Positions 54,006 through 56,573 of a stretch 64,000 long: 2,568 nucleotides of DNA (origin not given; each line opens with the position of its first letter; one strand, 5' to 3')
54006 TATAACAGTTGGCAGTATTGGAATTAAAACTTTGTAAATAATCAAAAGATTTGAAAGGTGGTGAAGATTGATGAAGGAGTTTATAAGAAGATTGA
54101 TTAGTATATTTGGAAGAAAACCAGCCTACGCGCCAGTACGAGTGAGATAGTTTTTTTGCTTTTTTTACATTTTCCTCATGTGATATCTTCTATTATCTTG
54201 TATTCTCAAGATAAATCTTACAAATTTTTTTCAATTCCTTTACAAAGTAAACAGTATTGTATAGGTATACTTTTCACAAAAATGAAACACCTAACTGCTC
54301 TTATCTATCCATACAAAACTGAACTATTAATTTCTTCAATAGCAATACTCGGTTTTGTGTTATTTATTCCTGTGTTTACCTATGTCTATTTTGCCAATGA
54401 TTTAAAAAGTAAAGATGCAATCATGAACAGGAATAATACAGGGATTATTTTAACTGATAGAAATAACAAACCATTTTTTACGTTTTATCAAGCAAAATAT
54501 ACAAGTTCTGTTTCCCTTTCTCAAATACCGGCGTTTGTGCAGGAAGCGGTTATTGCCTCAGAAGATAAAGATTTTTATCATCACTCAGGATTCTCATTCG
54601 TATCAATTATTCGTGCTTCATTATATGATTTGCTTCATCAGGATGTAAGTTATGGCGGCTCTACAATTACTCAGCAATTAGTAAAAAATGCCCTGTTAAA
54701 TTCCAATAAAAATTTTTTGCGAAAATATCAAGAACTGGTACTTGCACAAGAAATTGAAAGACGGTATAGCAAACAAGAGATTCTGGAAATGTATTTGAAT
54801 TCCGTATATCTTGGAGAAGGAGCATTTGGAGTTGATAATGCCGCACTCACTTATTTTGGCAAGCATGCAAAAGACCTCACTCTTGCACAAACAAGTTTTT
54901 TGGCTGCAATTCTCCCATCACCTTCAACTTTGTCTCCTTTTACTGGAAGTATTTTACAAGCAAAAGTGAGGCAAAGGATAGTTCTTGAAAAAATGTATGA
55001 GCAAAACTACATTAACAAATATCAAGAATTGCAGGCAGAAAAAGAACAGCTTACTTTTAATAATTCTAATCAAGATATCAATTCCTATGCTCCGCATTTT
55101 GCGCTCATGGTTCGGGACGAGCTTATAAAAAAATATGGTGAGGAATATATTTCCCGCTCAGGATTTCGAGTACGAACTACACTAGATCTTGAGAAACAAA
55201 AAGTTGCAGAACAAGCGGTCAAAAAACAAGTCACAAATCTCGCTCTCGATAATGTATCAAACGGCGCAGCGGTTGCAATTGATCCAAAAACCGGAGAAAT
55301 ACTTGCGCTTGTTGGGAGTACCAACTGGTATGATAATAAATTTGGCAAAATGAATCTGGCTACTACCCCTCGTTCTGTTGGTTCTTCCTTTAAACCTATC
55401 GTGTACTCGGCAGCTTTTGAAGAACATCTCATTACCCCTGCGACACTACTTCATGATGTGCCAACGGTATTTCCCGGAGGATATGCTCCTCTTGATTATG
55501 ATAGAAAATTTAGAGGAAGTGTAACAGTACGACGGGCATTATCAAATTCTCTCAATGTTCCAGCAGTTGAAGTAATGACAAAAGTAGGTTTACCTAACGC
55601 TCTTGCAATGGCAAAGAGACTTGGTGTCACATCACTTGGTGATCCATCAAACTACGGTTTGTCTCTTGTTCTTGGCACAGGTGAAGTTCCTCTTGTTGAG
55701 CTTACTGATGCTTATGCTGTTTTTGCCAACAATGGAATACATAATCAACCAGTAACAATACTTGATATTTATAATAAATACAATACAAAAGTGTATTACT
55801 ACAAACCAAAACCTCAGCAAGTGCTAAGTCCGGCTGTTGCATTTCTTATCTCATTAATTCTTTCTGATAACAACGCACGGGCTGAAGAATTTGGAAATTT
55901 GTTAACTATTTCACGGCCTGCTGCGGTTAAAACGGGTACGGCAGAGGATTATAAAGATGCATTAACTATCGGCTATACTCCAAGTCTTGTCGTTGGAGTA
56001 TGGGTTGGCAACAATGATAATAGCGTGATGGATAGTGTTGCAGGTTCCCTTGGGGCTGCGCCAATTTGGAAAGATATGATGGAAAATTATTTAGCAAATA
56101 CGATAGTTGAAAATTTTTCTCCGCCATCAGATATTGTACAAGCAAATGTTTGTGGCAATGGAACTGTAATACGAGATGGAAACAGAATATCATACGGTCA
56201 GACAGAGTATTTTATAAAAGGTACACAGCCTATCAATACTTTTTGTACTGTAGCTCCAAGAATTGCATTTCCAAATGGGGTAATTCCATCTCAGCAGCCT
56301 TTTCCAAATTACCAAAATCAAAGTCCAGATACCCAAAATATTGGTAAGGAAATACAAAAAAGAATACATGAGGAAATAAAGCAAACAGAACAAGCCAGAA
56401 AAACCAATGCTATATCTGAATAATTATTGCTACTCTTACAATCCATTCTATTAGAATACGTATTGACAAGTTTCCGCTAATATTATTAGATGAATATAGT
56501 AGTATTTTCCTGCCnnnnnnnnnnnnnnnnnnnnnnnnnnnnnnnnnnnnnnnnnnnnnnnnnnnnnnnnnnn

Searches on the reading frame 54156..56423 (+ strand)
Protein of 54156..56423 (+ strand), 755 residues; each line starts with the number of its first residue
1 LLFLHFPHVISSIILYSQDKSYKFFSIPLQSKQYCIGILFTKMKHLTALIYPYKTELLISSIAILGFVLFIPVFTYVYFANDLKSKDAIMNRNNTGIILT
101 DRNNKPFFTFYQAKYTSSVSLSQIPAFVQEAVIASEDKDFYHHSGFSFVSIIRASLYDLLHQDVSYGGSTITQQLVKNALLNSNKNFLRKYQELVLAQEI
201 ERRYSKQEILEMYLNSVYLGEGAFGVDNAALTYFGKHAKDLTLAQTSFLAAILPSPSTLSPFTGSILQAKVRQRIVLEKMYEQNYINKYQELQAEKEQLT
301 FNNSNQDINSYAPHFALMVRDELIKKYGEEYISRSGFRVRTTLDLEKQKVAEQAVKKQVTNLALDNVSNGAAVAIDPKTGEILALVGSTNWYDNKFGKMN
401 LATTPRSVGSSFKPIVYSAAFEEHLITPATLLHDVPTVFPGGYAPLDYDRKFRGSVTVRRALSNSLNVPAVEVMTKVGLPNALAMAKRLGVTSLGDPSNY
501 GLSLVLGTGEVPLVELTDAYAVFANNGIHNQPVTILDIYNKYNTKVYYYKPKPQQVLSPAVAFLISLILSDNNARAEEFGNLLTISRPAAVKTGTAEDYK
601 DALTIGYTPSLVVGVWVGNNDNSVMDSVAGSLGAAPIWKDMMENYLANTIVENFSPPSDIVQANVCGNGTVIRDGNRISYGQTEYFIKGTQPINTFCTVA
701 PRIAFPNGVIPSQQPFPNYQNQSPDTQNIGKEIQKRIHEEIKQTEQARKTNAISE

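Call 87: search_protein_families(library=pfam, proteins=[window:54156-56423:+], max_evalue=0.00001)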
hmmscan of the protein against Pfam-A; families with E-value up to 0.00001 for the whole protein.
window:54156-56423:+ (755 aa): 2 families
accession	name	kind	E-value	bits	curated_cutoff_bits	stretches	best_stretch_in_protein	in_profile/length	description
PF00912.28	Transgly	-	1.6e-57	194.2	27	1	107-280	5-177/178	Transglycosylase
PF00905.27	Transpeptidase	-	9.6e-23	81.3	22.1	1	370-642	1-298/299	Penicillin binding protein transpeptidase domain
